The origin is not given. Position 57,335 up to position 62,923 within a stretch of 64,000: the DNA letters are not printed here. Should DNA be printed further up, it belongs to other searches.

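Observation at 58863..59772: Near-identical ~210-bp direct repeat 702 bp apart inside the kinesin coiled-coil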

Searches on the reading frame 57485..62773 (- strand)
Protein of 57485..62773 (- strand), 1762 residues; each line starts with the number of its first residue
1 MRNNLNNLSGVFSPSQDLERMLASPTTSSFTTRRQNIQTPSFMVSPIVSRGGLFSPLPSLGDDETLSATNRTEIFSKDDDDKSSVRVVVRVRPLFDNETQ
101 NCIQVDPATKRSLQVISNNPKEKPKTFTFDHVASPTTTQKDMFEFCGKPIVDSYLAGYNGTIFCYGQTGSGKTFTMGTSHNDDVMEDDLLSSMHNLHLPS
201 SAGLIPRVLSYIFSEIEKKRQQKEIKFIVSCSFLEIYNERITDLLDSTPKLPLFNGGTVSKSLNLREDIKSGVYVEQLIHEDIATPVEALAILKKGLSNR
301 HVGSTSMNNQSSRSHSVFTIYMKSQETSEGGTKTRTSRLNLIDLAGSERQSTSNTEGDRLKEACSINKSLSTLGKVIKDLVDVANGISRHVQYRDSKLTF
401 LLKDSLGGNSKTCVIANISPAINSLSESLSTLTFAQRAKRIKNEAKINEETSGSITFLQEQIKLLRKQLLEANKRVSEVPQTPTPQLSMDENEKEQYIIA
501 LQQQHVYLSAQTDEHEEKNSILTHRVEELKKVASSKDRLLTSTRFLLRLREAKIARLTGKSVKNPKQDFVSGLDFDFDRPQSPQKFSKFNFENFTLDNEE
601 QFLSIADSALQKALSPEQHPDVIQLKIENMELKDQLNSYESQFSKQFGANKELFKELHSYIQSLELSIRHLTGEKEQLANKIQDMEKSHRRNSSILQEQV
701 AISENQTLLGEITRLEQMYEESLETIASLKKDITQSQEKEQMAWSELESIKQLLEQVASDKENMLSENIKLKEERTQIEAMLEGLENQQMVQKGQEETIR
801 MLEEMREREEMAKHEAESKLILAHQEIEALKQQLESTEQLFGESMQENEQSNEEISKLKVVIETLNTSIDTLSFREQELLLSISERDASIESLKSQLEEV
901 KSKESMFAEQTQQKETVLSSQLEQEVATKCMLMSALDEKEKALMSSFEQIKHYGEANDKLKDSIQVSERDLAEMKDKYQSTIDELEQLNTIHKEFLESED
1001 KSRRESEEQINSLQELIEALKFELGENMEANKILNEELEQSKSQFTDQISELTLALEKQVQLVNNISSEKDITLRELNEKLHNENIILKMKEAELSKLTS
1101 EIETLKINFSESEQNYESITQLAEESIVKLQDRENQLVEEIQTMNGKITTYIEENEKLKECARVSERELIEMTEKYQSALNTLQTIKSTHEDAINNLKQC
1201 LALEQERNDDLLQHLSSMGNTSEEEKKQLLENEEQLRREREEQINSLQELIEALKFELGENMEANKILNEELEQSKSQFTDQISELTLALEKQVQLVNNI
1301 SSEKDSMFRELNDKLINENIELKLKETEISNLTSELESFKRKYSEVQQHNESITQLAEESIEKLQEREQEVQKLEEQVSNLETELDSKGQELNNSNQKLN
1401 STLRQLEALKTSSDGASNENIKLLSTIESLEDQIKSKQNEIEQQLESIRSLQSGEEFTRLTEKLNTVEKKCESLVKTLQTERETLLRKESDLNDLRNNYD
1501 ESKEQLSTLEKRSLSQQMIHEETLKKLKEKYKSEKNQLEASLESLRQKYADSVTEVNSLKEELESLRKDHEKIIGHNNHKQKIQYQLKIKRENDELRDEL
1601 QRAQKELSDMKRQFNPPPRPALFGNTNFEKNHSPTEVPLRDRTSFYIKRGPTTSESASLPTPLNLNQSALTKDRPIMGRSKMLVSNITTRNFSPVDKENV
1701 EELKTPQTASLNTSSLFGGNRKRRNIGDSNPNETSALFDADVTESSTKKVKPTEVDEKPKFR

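Call 7: search_protein_families(library=pfam, proteins=[window:57485-62773:-], max_evalue=0.01)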
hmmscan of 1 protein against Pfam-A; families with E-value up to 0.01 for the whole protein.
window:57485-62773:- (1762 aa): 3 families
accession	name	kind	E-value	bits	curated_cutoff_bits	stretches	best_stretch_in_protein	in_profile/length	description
PF00225.29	Kinesin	-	1.7e-109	366.2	29.3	1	90-441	1-327/327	Kinesin motor domain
PF16796.11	Microtub_bd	-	6.6e-25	88.3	27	1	79-245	16-155/155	Microtubule binding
PF14197.11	Cep57_CLD_2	-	0.0051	17.3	27.1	1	1326-1388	2-64/67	Centrosome localisation domain of PPC89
